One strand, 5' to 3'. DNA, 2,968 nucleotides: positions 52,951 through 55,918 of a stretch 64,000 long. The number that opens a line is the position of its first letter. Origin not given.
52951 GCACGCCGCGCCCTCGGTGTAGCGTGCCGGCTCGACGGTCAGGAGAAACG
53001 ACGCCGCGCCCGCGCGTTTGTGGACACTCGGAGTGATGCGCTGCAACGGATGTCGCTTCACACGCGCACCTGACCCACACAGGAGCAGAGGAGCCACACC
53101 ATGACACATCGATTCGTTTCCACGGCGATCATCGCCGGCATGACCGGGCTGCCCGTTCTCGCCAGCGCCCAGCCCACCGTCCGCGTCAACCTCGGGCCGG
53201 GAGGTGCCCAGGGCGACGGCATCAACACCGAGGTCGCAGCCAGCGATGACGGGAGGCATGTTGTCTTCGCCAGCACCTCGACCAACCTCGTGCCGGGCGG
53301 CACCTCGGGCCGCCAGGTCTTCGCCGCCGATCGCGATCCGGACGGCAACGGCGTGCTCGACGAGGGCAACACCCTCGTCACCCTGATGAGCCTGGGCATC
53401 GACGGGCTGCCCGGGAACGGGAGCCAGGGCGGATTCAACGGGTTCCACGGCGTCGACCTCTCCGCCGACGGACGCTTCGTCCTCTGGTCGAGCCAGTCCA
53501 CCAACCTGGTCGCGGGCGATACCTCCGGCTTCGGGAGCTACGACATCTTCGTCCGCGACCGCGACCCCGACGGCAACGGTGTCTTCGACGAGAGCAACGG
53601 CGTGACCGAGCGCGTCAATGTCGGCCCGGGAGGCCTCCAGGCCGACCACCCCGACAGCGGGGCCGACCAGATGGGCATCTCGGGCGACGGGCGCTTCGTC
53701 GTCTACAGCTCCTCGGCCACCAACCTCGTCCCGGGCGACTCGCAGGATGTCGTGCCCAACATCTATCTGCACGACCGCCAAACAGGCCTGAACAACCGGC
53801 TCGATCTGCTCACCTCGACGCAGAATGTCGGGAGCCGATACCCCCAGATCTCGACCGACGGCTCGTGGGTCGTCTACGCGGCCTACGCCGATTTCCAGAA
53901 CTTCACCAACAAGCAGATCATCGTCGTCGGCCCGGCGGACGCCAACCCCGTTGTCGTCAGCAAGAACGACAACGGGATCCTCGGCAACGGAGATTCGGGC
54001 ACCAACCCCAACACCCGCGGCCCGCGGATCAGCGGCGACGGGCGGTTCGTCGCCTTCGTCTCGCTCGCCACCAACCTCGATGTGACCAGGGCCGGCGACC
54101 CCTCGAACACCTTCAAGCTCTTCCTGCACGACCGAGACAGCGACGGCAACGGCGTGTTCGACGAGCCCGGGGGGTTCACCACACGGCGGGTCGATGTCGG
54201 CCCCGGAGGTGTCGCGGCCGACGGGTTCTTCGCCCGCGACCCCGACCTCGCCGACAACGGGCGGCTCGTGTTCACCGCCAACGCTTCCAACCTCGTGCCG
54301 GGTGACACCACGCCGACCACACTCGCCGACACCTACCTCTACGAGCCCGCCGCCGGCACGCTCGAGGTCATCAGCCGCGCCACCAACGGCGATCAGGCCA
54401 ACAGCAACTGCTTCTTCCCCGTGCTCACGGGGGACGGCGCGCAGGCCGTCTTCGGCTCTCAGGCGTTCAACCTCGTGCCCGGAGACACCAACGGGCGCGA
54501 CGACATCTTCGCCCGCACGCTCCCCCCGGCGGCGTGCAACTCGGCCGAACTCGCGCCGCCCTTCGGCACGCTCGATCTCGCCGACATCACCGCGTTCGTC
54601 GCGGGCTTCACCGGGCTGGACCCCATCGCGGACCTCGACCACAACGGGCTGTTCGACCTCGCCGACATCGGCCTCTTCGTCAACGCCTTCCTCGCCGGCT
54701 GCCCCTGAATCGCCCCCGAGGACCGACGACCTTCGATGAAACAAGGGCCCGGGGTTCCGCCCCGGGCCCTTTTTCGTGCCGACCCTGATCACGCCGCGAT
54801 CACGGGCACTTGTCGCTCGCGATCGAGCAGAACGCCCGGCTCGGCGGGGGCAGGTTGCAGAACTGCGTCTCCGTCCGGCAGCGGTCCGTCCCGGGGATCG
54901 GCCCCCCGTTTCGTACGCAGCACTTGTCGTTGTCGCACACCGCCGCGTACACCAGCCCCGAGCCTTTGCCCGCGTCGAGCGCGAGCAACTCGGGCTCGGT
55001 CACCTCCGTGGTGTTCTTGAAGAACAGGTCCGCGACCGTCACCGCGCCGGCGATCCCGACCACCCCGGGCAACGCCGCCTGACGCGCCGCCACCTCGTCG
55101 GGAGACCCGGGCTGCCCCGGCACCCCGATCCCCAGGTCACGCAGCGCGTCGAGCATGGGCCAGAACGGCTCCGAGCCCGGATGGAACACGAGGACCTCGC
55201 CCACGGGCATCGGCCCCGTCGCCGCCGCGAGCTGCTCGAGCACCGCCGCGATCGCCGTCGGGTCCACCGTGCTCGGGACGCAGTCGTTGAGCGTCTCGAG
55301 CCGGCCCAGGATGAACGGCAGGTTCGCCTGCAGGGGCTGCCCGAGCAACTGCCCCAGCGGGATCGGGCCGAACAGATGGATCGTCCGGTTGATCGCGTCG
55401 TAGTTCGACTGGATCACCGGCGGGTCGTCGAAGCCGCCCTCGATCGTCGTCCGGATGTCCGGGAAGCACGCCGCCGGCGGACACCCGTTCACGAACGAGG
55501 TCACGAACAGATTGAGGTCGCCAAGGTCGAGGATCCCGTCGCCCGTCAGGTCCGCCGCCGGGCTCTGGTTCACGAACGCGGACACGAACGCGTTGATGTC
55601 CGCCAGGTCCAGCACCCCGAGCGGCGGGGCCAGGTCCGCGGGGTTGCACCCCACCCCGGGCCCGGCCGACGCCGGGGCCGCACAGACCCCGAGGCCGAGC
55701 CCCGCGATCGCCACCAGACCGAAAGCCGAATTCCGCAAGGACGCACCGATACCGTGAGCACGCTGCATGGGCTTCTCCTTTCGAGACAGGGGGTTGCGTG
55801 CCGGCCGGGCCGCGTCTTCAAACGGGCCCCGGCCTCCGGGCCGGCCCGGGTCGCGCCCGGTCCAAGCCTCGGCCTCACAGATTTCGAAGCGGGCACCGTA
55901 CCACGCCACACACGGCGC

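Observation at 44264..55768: Island of five consecutive secreted proteins sharing a ~57-aa Cys...GCP-COOH dockerin-like module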

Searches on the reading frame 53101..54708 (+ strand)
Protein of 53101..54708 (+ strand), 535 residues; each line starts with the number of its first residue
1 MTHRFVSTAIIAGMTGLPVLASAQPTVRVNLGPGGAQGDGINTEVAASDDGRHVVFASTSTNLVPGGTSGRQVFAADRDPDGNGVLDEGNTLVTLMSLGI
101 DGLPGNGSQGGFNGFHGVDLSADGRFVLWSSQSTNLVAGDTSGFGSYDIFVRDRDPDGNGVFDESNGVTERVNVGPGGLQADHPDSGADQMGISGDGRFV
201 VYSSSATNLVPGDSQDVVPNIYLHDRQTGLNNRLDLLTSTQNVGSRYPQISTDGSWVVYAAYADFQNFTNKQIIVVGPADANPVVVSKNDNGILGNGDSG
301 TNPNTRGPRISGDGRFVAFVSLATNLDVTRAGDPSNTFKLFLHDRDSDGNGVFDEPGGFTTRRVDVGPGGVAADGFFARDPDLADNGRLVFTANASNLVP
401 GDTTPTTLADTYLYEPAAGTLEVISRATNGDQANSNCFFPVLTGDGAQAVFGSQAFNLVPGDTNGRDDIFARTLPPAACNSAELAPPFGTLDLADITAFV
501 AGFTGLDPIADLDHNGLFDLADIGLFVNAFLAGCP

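Call 5: search_protein_families(library=ncbifam, proteins=[window:53101-54708:+], max_evalue=0.01)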
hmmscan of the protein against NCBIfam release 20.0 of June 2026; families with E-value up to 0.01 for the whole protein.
window:53101-54708:+ (535 aa): 1 family
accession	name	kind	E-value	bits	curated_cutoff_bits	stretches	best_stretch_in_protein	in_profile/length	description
NF041540.1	dockerin_GC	domain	2.2e-07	31.2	29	1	484-534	11-67/67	GC-type dockerin domain-anchored protein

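Call 6: search_protein_families(library=pfam, proteins=[window:53101-54708:+], max_evalue=0.01)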
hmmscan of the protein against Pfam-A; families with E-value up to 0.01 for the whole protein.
window:53101-54708:+ (535 aa): 1 family
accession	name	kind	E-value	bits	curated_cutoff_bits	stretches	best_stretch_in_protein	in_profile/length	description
PF07676.18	PD40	-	5.2e-06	26.7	20.9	0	39-59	8-28/38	WD40-like Beta Propeller Repeat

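Call 17: find_encoding_contigs(protein=window:53101-54708:+, flank=2000, max_places=3)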
Protein window:53101-54708:+ (535 aa): 4 contigs read that carry it; 1 place shown.
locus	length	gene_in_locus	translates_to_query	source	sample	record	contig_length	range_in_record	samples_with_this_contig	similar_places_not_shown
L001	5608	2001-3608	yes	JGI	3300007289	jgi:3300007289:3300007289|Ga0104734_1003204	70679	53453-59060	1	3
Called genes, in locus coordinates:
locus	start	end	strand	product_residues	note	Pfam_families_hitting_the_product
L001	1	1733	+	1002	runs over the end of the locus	PF04151:PPC (faint), PF07691:PA14 (faint)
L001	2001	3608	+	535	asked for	PF07676:PD40 (faint)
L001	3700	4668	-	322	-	-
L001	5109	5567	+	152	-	PF00572:Ribosomal_L13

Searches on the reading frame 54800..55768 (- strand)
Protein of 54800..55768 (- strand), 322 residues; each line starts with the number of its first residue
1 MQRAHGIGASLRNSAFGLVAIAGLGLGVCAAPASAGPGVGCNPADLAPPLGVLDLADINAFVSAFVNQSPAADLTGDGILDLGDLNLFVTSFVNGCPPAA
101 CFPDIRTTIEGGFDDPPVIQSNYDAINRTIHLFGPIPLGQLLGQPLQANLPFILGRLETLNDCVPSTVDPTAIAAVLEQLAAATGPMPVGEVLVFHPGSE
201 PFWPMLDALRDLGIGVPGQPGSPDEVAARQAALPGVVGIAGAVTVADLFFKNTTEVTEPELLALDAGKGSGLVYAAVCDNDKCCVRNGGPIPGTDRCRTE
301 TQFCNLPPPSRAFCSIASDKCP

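Call 5: search_protein_families(library=ncbifam, proteins=[window:54800-55768:-], max_evalue=0.01)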
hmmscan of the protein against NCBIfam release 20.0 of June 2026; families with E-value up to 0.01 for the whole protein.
window:54800-55768:- (322 aa): 1 family
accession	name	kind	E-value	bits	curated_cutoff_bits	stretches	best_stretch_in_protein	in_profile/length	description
NF041540.1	dockerin_GC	domain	1.4e-12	47.8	29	1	41-96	1-67/67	GC-type dockerin domain-anchored protein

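Call 6: search_protein_families(library=pfam, proteins=[window:54800-55768:-], max_evalue=0.01)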
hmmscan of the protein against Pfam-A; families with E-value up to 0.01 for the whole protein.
window:54800-55768:- (322 aa): 0 families

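Call 34: find_homologous_proteins(query=window:54800-55768:-, max_evalue=0.001)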
Query window:54800-55768:- (322 aa): 42 proteins with E <= 0.001 among 8000 candidates.
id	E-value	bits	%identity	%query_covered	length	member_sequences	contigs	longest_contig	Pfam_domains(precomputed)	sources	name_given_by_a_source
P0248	1.2e-201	687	95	100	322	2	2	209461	-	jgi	jgi:hypothetical protein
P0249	2.0e-200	683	56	100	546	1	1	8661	-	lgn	-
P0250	1.8e-191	654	55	86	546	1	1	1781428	-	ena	-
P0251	5.1e-129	449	67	100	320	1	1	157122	-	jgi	jgi:hypothetical protein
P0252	1.1e-118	414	61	100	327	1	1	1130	-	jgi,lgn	jgi:hypothetical protein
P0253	7.9e-118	412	66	91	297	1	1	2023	-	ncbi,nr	ncbi:MAG: hypothetical protein K8E66_12130, partial [Phycisphaerales bacterium]|nr:hypothetical prot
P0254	1.8e-106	374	60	96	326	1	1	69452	-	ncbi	-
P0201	1.3e-96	342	57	89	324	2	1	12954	-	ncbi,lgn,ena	-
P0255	9.1e-96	339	53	100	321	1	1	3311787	-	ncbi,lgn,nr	ncbi:MAG: hypothetical protein H6810_06080 [Phycisphaeraceae bacterium]|nr:MAG: hypothetical protein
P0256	2.7e-87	311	50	94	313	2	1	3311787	-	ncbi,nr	ncbi:MAG: hypothetical protein H6810_06065 [Phycisphaeraceae bacterium]|nr:MAG: hypothetical protein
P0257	1.2e-15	76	64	25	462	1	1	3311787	-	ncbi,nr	ncbi:MAG: hypothetical protein H6810_03775 [Phycisphaeraceae bacterium]|nr:MAG: hypothetical protein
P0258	6.0e-15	74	67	18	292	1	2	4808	PF22825.3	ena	-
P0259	3.6e-14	71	70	17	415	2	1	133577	-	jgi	jgi:hypothetical protein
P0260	6.1e-14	70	67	18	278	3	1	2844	-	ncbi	-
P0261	1.0e-12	66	62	19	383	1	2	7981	-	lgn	-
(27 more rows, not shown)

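Call 37: find_encoding_contigs(protein=P0255, flank=10000, max_places=2)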
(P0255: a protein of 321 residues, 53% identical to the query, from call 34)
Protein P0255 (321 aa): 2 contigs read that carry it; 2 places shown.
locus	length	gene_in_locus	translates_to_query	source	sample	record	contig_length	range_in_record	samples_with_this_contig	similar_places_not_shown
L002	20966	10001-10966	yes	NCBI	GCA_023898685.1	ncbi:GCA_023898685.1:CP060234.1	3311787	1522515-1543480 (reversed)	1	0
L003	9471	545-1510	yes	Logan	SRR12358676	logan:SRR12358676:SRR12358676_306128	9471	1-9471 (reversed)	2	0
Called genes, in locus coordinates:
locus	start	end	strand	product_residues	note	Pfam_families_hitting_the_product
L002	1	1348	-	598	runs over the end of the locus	PF01964:ThiC_Rad_SAM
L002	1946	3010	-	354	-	PF16317:Glyco_hydro_99, PF14307:Glyco_tran_WbsX (faint)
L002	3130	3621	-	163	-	PF05163:DinB, PF12867:DinB_2 (weak)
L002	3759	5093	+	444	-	PF07690:MFS_1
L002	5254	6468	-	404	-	PF07995:GSDH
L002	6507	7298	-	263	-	-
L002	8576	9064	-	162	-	PF00380:Ribosomal_S9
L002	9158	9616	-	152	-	PF00572:Ribosomal_L13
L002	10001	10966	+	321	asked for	-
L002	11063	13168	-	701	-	PF07691:PA14 (weak)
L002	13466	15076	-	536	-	PF07676:PD40 (faint)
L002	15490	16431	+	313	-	-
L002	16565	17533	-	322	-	PF00389:2-Hacid_dh, PF02826:2-Hacid_dh_C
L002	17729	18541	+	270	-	PF03372:Exo_endo_phos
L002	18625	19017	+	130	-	PF00216:Bac_DNA_binding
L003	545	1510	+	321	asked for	-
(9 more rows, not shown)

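Call 47: predict_structure(alignment_id=A3)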
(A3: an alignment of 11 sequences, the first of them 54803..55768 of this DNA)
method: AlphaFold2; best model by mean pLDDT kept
length: 322 residues; sequences in the alignment: 11
mean_pLDDT: 72.0   pTM: 0.66
mean pLDDT of the five models: 72.0, 68.9, 68.3, 64.6, 62.9
residues with pLDDT >= 90: 68; 70-90: 154; 50-70: 23; < 50: 77
segments of 3 or more residues with pLDDT < 50: 1-39, 275-309, 320-322
pLDDT, mean of each block of 10 residues (from residue 1): 28 26 26 33 70 81 86 81 85 72 80 75 84 92 93 85 83 93 95 88 90 83 89 95 88 83 85 57 39 41 45 61 44
secondary structure, 60 per line:
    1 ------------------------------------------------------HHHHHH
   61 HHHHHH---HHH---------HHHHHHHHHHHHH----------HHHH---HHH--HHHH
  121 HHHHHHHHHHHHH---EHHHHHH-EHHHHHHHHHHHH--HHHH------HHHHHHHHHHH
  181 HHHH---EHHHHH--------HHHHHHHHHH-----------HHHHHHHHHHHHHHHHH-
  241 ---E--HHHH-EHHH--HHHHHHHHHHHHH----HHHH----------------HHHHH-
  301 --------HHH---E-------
elements in order: H55-66 H82-94 H105-108 H117-133 H138-143 H146-157 H160-163 H170-184 H189-193 H202-211 H223-239 H247-250 H258-270 H275-278 H295-299

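Call 51: fold_search(model_id=the predicted structure, library=pdb)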
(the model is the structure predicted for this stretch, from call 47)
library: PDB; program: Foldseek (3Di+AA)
matches with E <= 10: 16; with E <= 0.001: 0
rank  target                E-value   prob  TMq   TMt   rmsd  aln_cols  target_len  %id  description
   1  1frv_B                1.5e+00  0.08  0.15  0.10  16.0       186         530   13  CRYSTAL STRUCTURE OF THE OXIDIZED FORM OF NI-FE HYDROGENASE (released 1996-11-08)
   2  9v4h_B                1.7e+00  0.03  0.12  0.11  16.9       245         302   16  Prenyltransferase Ord1 Q216A-FSPP (released 2025-10-01)
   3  4upv_Q                2.0e+00  0.03  0.11  0.08  16.7       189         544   10  Low X-ray dose structure of a Ni-A Ni-Sox mixture of the D. fructosovorans NiFe-hydrogenase L122A mutant (released 2014-10-29)
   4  4okm_B                4.2e+00  0.01  0.12  0.12  20.6       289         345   14  Selinadiene Synthase apo and in complex with diphosphate (released 2014-06-11)
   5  7pp1                  4.7e+00  0.02  0.14  0.12  28.8       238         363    9  Crystal structure of the P2Y12 receptor in complex with the inverse agonist selatogrel. (released 2022-11-02)
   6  5odc_F                4.9e+00  0.02  0.11  0.08  16.0       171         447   15  Heterodisulfide reductase / [NiFe]-hydrogenase complex from Methanothermococcus thermolithotrophicus at 2.3 A resoluti (released 2017-08-30)
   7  7ytb_B                6.0e+00  0.01  0.10  0.12  18.5       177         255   11  Crystal structure of Kin4B8 (released 2023-03-15)
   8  3iko_H                7.3e+00  0.01  0.10  0.09  19.8       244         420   14  Crystal structure of the heterotrimeric Sec13-Nup145C-Nup84 nucleoporin complex (released 2009-10-13)
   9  6x01_A                7.6e+00  0.02  0.12  0.11  20.3       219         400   11  Crystal structure of the GltPh V216C-A391C mutant cross-linked in outward-facing state (released 2021-02-17)
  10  4fp9_B                8.0e+00  0.01  0.14  0.17  13.2       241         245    8  Human MTERF4-NSUN4 protein complex (released 2012-09-12)
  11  5xpj_B                8.0e+00  0.01  0.10  0.09  17.7       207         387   10  Crystal Structure of Periplasmic glucose binding protein ppGBP deletion mutant- Del-ppGBP (released 2018-10-10)
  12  5aep                  8.4e+00  0.02  0.10  0.11  13.7       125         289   14  Novel pyrrole carboxamide inhibitors of JAK2 as potential treatment of myeloproliferative disorders (released 2015-04-29)
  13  3iko_B                8.8e+00  0.01  0.10  0.09  19.8       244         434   14  Crystal structure of the heterotrimeric Sec13-Nup145C-Nup84 nucleoporin complex (released 2009-10-13)
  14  2l7n_MODEL_1_A        9.3e+00  0.02  0.13  0.20  17.9       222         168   11  Solution Structure of the R5 Domain of Talin (released 2011-12-14)
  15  9i7v_A                9.3e+00  0.01  0.12  0.11  19.0       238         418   13  EAAT1 thermostabilized mutant in Complex with Rubidium, and the allosteric inhibitor UCPH101 in DDS/CHS (released 2026-02-18)
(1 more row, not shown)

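Call 68: search_solved_structures(query=A3, max_evalue=1)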
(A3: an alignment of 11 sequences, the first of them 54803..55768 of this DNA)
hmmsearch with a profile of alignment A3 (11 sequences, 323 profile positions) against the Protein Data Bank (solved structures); distinct sequences matched with E-value up to 1: 3.
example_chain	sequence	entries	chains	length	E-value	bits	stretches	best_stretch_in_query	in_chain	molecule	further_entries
2y3n_B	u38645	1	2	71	0.12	14.8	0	50-91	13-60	CELLULOSOMAL FAMILY-48 PROCESSIVE GLYCOSIDE HYDROLASE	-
3qzc_A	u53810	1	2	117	0.2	14.1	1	122-184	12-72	Periplasmic protein CpxP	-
3itf_A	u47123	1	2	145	0.32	13.4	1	122-184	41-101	Periplasmic adaptor protein cpxP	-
